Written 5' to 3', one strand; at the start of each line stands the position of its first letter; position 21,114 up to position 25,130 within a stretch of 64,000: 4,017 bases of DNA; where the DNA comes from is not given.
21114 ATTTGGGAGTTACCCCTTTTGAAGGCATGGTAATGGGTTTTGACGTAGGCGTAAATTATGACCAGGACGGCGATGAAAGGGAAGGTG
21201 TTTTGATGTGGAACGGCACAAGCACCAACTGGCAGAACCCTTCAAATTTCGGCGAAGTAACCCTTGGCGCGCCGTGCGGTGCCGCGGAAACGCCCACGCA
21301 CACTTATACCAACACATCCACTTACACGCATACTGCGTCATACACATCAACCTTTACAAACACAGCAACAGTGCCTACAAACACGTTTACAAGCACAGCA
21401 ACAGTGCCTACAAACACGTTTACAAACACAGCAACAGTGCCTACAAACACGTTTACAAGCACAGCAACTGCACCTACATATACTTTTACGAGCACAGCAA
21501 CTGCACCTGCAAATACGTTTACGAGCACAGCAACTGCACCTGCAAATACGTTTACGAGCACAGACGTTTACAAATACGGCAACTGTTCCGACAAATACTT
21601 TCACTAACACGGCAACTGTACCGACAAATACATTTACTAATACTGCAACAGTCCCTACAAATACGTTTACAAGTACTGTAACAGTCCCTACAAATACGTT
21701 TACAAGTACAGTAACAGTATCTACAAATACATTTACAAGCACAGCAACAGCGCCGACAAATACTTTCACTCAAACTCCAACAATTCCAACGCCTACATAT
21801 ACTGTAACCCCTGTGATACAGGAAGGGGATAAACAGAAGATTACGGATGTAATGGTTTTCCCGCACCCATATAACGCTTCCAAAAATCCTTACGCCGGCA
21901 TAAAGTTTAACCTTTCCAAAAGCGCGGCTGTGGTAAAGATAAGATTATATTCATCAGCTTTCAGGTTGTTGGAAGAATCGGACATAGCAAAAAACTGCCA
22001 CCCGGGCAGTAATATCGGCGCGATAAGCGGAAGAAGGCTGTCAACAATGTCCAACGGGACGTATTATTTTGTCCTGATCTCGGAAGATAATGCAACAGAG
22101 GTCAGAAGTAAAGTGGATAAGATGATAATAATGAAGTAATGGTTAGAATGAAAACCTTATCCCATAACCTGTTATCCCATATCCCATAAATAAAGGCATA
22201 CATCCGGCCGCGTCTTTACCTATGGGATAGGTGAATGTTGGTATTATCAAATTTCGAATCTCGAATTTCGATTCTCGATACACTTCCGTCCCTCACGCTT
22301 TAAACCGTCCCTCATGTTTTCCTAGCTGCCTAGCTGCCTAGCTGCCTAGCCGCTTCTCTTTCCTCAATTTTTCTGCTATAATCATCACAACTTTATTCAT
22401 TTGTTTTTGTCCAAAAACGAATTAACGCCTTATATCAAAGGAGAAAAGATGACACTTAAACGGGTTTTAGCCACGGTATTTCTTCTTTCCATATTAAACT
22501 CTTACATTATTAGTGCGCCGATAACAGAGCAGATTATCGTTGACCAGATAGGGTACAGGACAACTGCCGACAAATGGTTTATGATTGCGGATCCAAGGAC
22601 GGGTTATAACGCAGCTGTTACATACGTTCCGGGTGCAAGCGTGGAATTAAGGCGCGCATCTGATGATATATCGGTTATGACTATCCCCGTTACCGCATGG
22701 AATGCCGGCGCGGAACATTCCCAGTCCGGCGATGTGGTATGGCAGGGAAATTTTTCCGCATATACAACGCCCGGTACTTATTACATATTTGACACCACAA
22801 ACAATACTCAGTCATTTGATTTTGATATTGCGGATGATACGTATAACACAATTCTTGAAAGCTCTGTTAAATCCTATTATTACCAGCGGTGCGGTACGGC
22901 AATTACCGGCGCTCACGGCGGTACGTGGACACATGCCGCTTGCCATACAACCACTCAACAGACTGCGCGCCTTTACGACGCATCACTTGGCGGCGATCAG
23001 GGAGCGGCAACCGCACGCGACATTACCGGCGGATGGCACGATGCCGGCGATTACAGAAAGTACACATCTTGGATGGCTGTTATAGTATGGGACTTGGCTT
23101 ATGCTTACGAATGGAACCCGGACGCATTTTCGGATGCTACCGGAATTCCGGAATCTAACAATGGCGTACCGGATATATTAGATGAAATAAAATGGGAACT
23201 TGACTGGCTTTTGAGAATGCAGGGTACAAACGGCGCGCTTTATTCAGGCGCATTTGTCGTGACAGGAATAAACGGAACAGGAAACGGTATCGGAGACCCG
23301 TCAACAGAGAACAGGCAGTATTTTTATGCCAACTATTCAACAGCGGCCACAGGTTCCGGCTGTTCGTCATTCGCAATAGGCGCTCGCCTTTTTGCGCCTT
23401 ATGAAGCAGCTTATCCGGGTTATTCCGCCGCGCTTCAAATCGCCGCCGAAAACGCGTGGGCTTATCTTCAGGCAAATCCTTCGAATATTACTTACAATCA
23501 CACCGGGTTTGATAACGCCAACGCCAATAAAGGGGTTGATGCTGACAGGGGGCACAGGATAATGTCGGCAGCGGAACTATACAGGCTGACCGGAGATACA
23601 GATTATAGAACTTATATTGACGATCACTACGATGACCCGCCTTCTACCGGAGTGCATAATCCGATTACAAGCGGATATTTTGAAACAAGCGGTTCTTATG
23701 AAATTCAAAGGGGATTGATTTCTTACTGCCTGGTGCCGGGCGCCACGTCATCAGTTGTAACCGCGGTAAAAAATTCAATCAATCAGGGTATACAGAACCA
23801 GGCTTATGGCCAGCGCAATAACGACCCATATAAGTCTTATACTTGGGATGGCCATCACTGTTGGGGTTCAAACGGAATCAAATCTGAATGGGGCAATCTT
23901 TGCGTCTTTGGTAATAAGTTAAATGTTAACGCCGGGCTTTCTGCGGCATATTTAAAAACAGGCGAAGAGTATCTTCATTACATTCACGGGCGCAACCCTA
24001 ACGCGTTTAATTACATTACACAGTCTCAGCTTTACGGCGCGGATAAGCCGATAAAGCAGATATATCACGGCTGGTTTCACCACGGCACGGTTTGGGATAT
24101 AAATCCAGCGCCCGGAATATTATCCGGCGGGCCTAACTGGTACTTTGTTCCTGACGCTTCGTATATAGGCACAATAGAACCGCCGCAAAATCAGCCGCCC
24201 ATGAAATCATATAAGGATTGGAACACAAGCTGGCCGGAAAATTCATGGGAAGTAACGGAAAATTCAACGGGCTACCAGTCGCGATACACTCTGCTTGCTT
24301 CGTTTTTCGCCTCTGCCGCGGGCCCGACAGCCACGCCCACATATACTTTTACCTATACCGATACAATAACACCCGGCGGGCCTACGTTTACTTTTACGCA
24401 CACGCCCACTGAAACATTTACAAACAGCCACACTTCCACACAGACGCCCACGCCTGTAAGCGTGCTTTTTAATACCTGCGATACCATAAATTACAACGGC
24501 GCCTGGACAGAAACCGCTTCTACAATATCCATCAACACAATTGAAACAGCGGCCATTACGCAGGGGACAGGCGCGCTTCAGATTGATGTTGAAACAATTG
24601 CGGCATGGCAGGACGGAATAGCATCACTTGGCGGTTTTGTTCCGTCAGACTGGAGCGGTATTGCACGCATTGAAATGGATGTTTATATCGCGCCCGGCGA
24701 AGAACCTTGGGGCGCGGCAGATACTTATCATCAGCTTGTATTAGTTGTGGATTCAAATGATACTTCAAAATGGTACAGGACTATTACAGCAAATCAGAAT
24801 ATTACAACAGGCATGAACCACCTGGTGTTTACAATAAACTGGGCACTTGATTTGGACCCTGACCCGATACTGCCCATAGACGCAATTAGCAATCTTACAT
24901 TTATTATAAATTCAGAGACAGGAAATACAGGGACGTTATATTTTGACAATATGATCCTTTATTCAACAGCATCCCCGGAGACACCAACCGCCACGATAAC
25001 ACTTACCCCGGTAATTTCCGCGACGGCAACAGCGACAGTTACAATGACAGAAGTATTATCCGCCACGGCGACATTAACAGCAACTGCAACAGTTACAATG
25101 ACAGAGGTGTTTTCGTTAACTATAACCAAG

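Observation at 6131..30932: Dense same-strand arsenal of secreted multidomain glycoside hydrolases sharing one modular architecture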

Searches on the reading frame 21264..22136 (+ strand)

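Call 6: search_protein_families(library=pfam, proteins=[window:21264-22136:+], max_evalue=0.01)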
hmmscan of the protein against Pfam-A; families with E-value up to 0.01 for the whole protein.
window:21264-22136:+ (291 aa): 1 family
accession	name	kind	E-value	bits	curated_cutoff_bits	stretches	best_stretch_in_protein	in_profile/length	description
PF21555.2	CCC_C_1st_pro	-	0.0082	16.4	27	0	132-202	54-124/128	Prokaryotic cation-chloride cotransporter, C-terminal domain, 1st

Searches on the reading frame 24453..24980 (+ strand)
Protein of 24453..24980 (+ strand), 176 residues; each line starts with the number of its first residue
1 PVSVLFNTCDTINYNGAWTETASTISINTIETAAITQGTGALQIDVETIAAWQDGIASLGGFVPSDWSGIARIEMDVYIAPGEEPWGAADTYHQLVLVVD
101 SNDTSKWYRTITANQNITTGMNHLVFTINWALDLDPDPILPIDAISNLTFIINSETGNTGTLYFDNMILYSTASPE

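Call 34: search_protein_families(library=pfam, proteins=[window:24453-24980:+], max_evalue=10)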
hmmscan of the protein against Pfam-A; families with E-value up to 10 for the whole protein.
seq(176 aa): 0 families
